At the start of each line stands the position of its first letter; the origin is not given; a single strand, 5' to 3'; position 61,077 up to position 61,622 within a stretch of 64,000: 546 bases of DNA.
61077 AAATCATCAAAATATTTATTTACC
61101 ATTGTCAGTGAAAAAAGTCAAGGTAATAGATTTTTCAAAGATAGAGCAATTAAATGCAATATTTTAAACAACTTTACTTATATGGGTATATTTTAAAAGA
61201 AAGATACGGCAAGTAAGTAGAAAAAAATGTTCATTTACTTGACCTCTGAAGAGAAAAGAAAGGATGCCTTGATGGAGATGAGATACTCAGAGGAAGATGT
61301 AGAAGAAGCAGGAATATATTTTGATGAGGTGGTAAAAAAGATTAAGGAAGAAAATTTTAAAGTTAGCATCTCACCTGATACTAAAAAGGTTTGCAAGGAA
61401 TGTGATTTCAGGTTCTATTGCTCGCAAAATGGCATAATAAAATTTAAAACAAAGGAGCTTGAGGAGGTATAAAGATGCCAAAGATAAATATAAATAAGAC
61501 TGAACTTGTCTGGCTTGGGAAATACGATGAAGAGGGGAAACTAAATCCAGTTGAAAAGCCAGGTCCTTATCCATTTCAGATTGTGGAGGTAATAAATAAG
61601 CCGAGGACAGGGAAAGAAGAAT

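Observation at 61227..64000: Compact, tightly coupled RM-like operon next to the ATP synthase genes, running off the window edge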

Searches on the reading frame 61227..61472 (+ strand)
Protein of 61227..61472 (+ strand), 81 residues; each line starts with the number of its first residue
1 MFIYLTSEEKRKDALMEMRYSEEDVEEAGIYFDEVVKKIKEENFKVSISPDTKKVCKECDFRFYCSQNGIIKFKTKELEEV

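Call 4: search_protein_families(library=pfam, proteins=[window:61227-61472:+], max_evalue=1)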
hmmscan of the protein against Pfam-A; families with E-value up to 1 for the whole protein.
window:61227-61472:+ (81 aa): 2 families
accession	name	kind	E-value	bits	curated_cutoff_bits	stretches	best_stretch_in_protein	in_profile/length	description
PF12705.13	PDDEXK_1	-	0.0046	17.4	22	1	10-65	194-246/247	PD-(D/E)XK nuclease superfamily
PF01753.24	zf-MYND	-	0.031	14.8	22.7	1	53-68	9-26/39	MYND finger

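Call 9: search_protein_families(library=ncbifam, proteins=[window:61227-61472:+], max_evalue=0.1)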
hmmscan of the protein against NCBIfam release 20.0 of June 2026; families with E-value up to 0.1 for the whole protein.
window:61227-61472:+ (81 aa): 5 families
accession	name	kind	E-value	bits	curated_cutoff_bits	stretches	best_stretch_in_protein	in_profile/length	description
TIGR04193.1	SPASM_w_grasp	equivalog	0.0077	15.7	175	1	37-67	273-305/342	grasp-with-spasm system SPASM domain peptide maturase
TIGR04085.1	rSAM_more_4Fe4S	domain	0.0079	16.6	27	1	24-66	30-71/93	SPASM domain-containing protein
TIGR00372.1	cas4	equivalog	0.02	14.7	65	1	14-66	130-179/180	CRISPR-associated protein Cas4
TIGR01364.1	serC_1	equivalog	0.036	12.9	443.6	1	5-73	84-154/358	phosphoserine transaminase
NF003764.0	PRK05355.1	equivalog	0.043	12.7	253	1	10-78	90-158/357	3-phosphoserine/phosphohydroxythreonine transaminase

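Call 10: search_protein_families(library=padloc, proteins=[window:61227-61472:+], max_evalue=0.1)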
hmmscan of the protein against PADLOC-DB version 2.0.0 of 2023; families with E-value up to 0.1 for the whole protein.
window:61227-61472:+ (81 aa): 4 families
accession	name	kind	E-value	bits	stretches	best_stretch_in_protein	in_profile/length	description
PDLC01447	Cas4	-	0.00037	19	1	15-67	110-159/161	"CAS-I,CAS-II,CAS-III,CAS-IV,CAS-V,CAS-VI; acquisition_associated"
PDLC01250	Cas4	-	0.0021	16.4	1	12-65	118-167/168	"CAS-I,CAS-II,CAS-III,CAS-IV,CAS-V,CAS-VI; acquisition_associated"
PDLC02085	Cas4a2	-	0.0034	15.7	1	16-66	116-162/166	-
PDLC00943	Cas4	-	0.0053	14.7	1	14-66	130-179/180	CRISPR-associated protein Cas4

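Call 38: search_dna_similar(query=window:61227-61469:+, collection=plasmids, mode=protein, max_evalue=0.01, max_rows=15)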
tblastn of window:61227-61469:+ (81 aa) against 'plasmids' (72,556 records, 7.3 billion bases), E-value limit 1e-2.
No match.

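Call 40: find_related_loci(query=window:61227-61469:+, collection=viral_contigs, flank=4000)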
Query window:61227-61469:+ (81 aa) in viral_contigs; peptide patterns used: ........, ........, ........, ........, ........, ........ (x = any residue, [..] = any of these).
11 stretches matched a pattern, but none encodes a relative of the query by tblastn (E <= 1e-3).

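Call 49: search_protein_representatives(protein=window:61227-61469:+)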
Query: 81 residues. Proteins with E-value up to 0.001 (for the whole library): 122; up to 1e-10: 24; up to 1e-30: 0. The best 122 are listed.
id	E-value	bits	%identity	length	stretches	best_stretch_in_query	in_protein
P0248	3.4e-26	106.8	62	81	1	1-80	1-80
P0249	1.5e-18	82.5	58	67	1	16-79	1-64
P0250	7.8e-17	77.1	51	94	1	1-73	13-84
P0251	9.8e-16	73.6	49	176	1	1-79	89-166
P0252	3.8e-14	68.5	60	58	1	16-74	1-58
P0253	4.7e-14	68.2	39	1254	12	3-35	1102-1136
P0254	1.4e-13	66.7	46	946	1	2-71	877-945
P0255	2.5e-13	65.9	56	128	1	1-61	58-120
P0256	4.8e-13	65.0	48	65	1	16-79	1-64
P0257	3.2e-12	62.4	46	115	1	2-71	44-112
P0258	8.1e-12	61.1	47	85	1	6-72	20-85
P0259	9.2e-12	61.0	46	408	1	2-74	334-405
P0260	9.9e-12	60.9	49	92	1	9-72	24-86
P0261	1.0e-11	60.8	46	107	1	2-73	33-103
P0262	1.5e-11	60.3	50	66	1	5-66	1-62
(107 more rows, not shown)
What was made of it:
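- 61157..61472 (+): Relic of the 3' end of a Cas4-like PD-(D/E)xK nuclease gene. It includes ORF1 (61227-61472, 81 aa). There is a frameshift or stop between 61213 and 61227. In every long hit of the representative search the match lies at the extreme C-terminus (call 49).
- Tried and rejected: Representative search with ORF1 (call 49): many 57-81-aa hits start at the same Met.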

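Call 53: find_encoding_contigs(protein=P0248, flank=8000, max_places=4)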
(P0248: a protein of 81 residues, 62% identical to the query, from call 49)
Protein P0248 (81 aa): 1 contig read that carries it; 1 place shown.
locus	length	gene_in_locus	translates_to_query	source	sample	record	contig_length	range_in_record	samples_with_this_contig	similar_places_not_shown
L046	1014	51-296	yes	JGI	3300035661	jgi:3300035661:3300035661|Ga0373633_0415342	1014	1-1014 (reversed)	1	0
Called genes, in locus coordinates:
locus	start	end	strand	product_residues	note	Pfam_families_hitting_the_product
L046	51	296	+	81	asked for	-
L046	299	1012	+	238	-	?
